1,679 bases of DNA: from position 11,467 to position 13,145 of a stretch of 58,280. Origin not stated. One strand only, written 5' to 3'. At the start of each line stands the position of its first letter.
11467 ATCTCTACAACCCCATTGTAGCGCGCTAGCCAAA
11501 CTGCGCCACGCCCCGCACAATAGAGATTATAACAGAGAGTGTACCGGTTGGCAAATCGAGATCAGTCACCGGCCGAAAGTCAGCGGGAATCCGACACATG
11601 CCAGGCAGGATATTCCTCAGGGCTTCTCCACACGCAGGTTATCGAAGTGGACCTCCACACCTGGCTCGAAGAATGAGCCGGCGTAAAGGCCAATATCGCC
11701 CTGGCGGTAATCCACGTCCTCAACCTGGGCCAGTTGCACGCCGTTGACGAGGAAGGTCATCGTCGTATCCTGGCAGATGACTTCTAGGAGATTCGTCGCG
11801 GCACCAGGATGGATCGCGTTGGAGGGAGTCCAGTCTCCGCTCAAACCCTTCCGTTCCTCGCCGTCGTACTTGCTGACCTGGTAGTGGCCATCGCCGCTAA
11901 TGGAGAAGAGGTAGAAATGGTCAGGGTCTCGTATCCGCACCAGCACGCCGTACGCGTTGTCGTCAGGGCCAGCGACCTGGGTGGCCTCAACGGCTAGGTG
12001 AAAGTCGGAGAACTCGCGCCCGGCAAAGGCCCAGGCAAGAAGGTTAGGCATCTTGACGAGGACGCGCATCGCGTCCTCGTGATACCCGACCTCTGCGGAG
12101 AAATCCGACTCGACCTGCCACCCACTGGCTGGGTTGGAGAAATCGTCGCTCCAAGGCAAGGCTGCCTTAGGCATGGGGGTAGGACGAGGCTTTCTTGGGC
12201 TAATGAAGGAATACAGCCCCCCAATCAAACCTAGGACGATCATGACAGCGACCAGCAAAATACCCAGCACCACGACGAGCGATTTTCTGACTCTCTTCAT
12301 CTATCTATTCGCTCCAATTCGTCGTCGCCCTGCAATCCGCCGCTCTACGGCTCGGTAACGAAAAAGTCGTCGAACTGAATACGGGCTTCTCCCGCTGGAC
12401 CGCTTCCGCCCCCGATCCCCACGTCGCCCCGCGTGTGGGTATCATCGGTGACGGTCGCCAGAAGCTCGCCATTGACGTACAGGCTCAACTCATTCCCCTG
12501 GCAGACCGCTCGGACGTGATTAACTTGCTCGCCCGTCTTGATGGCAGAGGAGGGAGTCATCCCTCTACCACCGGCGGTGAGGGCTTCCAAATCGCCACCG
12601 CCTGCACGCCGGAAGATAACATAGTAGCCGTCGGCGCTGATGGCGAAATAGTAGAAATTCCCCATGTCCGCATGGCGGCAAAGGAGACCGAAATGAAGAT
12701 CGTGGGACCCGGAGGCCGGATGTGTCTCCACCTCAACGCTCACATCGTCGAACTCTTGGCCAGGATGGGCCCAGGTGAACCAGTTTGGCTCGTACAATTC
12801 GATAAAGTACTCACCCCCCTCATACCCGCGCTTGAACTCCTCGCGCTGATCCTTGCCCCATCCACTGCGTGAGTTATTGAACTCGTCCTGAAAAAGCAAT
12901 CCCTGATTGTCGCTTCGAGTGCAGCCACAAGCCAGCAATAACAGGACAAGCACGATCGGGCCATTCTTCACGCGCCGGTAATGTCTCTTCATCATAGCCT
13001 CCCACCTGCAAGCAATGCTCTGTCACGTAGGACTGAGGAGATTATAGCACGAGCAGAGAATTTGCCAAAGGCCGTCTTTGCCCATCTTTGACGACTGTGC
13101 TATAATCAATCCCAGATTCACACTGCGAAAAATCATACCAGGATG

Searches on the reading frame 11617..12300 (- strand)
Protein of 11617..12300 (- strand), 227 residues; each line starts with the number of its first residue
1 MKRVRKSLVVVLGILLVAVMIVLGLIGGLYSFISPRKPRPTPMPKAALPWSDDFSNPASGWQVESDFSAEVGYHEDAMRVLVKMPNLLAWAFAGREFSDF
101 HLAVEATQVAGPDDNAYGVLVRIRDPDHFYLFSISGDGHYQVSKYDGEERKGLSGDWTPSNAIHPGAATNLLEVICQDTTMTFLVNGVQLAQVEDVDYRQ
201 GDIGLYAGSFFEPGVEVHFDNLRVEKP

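Call 7: search_protein_families(library=pfam, proteins=[window:11617-12300:-], max_evalue=0.001)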
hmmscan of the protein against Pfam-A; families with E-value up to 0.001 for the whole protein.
window:11617-12300:- (227 aa): 1 family
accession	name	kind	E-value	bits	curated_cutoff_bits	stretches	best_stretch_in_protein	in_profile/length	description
PF06439.18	3keto-disac_hyd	-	2.5e-07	31.4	26.8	1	83-224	37-186/187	3-keto-disaccharide hydrolase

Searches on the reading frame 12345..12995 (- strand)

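Call 7: search_protein_families(library=pfam, proteins=[window:12345-12995:-], max_evalue=0.001)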
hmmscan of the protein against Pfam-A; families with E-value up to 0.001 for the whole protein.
window:12345-12995:- (216 aa): 2 families
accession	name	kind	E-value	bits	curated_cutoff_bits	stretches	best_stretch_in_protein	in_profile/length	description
PF13385.13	Laminin_G_3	-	7.5e-06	26.6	27.6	1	111-199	42-126/151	Concanavalin A-like lectin/glucanases superfamily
PF06439.18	3keto-disac_hyd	-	0.00032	21.2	26.8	1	44-193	12-171/187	3-keto-disaccharide hydrolase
